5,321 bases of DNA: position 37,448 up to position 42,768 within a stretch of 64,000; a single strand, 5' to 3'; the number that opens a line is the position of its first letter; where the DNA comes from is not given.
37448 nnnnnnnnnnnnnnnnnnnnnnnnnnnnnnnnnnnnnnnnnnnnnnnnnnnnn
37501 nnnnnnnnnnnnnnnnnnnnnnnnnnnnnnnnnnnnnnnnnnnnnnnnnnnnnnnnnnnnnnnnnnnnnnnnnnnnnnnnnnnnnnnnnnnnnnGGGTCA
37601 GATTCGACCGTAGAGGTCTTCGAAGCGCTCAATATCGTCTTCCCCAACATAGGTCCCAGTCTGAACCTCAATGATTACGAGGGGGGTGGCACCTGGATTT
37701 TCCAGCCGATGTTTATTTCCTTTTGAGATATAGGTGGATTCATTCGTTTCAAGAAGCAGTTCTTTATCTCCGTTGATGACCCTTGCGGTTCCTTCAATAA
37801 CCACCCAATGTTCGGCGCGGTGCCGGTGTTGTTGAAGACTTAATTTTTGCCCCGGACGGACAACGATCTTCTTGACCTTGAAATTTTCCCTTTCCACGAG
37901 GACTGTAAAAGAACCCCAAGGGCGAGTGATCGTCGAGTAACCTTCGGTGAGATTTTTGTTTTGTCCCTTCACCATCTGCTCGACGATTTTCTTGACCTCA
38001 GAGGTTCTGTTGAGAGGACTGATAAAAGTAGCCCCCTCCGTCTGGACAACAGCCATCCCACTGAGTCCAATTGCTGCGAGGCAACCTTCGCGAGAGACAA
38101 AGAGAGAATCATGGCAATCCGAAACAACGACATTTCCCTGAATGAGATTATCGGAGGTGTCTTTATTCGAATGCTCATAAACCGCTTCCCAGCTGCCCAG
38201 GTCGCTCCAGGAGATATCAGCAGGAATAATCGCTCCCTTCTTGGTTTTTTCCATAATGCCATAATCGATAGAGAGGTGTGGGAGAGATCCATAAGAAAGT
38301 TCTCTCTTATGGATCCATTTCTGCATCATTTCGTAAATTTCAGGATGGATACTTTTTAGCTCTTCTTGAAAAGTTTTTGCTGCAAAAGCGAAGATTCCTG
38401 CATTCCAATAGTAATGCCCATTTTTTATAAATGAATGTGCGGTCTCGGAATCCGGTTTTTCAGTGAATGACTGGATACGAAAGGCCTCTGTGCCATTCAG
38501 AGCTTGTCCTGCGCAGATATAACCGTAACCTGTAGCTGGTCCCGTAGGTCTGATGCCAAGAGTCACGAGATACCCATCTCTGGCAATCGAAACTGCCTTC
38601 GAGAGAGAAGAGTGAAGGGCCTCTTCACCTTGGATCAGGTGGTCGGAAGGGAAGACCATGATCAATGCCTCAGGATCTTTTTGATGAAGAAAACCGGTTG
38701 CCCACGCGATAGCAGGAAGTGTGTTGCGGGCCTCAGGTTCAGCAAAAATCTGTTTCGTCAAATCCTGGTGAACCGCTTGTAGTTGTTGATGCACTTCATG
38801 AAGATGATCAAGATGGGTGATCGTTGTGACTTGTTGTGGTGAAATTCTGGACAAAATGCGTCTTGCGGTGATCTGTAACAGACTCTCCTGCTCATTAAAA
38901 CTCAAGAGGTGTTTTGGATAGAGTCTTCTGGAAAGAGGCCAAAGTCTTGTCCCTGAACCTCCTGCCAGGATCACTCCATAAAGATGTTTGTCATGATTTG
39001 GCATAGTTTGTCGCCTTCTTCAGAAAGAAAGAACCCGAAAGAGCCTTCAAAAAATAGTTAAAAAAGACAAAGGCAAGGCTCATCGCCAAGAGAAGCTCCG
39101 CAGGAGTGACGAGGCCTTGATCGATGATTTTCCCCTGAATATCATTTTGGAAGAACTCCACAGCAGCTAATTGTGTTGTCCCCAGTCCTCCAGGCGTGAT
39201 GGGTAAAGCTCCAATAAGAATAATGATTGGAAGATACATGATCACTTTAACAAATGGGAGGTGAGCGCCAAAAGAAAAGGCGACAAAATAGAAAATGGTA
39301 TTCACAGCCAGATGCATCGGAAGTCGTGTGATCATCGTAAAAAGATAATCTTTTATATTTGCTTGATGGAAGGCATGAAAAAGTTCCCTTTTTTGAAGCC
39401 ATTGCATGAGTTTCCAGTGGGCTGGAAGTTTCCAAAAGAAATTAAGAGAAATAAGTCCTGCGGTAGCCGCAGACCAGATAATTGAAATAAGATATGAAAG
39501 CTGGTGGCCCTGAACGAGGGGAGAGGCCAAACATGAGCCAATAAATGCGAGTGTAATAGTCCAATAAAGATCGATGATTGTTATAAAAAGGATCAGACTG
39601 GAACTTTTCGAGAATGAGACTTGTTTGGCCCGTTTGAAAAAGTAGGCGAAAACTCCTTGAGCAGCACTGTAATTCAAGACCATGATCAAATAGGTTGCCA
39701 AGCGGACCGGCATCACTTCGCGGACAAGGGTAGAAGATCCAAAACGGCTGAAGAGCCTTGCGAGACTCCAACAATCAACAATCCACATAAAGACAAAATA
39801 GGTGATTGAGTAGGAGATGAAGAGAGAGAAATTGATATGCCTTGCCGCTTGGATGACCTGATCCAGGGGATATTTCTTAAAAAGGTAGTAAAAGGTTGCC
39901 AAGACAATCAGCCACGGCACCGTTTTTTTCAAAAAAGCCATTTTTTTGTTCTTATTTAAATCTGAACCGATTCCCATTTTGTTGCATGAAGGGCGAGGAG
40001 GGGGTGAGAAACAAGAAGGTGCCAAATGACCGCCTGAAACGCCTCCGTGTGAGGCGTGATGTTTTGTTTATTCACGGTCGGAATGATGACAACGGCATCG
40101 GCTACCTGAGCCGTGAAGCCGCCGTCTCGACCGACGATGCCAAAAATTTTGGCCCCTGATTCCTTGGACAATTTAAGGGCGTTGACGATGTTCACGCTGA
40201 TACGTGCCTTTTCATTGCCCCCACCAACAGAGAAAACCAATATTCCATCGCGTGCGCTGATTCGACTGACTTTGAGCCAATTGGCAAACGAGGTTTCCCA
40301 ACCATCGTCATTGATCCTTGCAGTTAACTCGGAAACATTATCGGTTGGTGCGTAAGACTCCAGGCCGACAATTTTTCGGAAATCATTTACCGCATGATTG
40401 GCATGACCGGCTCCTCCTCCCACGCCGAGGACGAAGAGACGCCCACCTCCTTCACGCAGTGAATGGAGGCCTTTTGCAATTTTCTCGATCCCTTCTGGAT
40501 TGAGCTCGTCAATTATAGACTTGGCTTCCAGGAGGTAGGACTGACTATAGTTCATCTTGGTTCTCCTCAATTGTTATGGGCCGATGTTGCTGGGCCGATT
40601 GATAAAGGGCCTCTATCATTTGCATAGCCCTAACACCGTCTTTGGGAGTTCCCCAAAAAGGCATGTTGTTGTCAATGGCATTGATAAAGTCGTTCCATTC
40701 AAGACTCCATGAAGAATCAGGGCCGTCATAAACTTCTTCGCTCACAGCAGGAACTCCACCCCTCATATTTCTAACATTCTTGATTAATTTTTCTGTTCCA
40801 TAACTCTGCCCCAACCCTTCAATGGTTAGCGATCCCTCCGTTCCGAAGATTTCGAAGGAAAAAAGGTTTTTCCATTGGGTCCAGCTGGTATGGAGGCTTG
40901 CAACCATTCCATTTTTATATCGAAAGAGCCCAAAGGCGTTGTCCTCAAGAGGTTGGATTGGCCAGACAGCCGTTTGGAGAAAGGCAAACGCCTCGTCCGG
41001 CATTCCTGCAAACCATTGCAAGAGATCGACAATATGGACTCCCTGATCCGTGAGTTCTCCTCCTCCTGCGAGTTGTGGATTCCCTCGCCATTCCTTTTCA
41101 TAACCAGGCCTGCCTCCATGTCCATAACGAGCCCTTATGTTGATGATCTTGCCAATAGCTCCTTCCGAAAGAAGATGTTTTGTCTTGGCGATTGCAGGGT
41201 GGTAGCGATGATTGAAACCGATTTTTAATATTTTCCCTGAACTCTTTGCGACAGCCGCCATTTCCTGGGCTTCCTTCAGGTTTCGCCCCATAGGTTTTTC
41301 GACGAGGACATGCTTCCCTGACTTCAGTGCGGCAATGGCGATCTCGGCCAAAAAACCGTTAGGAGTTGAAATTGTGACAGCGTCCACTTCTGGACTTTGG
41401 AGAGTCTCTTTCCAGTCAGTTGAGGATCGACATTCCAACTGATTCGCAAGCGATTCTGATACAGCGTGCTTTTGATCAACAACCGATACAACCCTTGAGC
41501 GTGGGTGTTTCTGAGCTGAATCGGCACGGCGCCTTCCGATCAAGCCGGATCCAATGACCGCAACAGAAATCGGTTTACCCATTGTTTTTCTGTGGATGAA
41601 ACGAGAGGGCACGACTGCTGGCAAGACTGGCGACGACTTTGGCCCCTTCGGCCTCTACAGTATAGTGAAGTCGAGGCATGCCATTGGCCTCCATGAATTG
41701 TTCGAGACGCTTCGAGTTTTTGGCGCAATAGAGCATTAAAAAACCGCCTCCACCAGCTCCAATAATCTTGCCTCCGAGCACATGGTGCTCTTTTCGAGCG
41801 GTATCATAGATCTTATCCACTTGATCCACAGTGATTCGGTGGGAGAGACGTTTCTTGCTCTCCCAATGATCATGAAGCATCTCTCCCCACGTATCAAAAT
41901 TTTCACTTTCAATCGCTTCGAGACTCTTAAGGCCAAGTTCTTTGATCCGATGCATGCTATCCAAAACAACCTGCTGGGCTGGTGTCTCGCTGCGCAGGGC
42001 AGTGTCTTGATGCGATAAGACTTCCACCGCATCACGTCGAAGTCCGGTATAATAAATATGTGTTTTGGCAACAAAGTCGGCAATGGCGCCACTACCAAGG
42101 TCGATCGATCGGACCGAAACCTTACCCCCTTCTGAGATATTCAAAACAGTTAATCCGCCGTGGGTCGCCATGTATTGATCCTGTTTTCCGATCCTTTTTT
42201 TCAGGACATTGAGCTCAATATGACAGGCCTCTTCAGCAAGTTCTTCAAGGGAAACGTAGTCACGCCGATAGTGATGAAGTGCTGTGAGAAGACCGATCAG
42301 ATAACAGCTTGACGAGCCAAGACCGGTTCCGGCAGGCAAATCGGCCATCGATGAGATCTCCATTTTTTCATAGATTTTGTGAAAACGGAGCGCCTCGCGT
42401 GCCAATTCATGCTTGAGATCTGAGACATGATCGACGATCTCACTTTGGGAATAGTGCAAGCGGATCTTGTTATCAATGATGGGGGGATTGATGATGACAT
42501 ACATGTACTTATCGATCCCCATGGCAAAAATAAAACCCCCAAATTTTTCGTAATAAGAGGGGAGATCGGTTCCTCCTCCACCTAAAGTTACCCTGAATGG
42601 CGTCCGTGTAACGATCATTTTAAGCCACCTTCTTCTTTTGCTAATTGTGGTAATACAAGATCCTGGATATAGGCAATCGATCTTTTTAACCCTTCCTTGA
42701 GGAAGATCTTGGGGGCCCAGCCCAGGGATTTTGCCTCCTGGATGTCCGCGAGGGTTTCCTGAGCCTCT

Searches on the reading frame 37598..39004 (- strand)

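Call 55: search_protein_families(library=pfam, proteins=[window:37598-39004:-], max_evalue=0.00001)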
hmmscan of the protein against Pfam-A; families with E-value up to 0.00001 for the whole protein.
window:37598-39004:- (468 aa): 4 families
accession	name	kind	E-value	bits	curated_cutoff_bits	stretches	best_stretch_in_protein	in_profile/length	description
PF00483.29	NTP_transferase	-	3.7e-53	181.1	21.2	1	10-283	2-243/245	Nucleotidyl transferase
PF01050.24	MannoseP_isomer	-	2.9e-47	160.1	23.6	1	349-463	2-116/116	Mannose-6-phosphate isomerase C-terminal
PF07883.17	Cupin_2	-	2.4e-11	43.6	27.2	1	381-447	4-69/70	Cupin domain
PF22640.1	ManC_GMP_beta-helix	-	1.2e-09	38.4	27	1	290-343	1-54/55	MannoseP isomerase/GMP-like beta-helix domain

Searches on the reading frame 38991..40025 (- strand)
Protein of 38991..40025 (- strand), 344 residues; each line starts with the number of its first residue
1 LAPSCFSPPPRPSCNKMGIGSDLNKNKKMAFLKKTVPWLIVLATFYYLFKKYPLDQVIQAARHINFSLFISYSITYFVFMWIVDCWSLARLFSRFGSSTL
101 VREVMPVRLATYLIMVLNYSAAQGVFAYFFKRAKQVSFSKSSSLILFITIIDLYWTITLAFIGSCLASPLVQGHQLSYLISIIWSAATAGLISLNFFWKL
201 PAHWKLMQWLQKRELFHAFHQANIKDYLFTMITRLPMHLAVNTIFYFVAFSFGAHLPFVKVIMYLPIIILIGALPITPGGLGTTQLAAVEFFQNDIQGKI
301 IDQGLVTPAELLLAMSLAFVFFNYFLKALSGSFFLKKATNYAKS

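Call 55: search_protein_families(library=pfam, proteins=[window:38991-40025:-], max_evalue=0.00001)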
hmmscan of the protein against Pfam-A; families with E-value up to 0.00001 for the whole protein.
window:38991-40025:- (344 aa): 1 family
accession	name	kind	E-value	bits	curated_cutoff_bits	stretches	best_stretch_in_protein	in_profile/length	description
PF03706.18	LPG_synthase_TM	-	3.8e-15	56.6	33.4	1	39-289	6-270/302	Lysylphosphatidylglycerol synthase TM region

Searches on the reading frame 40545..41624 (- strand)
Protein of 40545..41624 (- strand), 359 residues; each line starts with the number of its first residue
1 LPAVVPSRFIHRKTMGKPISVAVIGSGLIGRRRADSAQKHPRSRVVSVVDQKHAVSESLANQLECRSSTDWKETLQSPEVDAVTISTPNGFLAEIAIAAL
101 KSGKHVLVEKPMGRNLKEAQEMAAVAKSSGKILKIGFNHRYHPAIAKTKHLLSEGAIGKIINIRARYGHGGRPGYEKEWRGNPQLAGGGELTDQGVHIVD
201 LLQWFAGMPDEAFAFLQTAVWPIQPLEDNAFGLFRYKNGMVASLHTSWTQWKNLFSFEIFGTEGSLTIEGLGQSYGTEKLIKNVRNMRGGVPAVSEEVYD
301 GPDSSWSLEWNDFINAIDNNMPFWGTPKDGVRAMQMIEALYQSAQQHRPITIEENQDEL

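Call 55: search_protein_families(library=pfam, proteins=[window:40545-41624:-], max_evalue=0.00001)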
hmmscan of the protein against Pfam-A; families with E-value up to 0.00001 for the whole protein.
window:40545-41624:- (359 aa): 4 families
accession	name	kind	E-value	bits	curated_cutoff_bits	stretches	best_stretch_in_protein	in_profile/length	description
PF22725.1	GFO_IDH_MocA_C3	-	1.3e-31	109.6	27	1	146-266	2-123/124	GFO/IDH/MocA C-terminal domain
PF01408.29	GFO_IDH_MocA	-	4.3e-28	98.8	24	1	19-137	1-120/120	Oxidoreductase family, NAD-binding Rossmann fold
PF02894.22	GFO_IDH_MocA_C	-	4.3e-26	92.5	22.9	1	149-352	1-218/218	Oxidoreductase family, C-terminal alpha/beta domain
PF22685.1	Gal80p_C-like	-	7.9e-06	26.6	29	0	143-219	1-81/152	Gal80p, C-terminal domain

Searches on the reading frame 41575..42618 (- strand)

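Call 55: search_protein_families(library=pfam, proteins=[window:41575-42618:-], max_evalue=0.00001)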
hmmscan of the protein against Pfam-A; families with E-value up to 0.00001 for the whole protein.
window:41575-42618:- (347 aa): 2 families
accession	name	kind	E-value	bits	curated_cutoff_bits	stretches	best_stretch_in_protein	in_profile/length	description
PF00288.32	GHMP_kinases_N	-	4.2e-11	43.3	22.3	1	80-155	15-87/87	GHMP kinases N terminal domain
PF08544.19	GHMP_kinases_C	-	2.3e-09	38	21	1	233-300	2-67/85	GHMP kinases C terminal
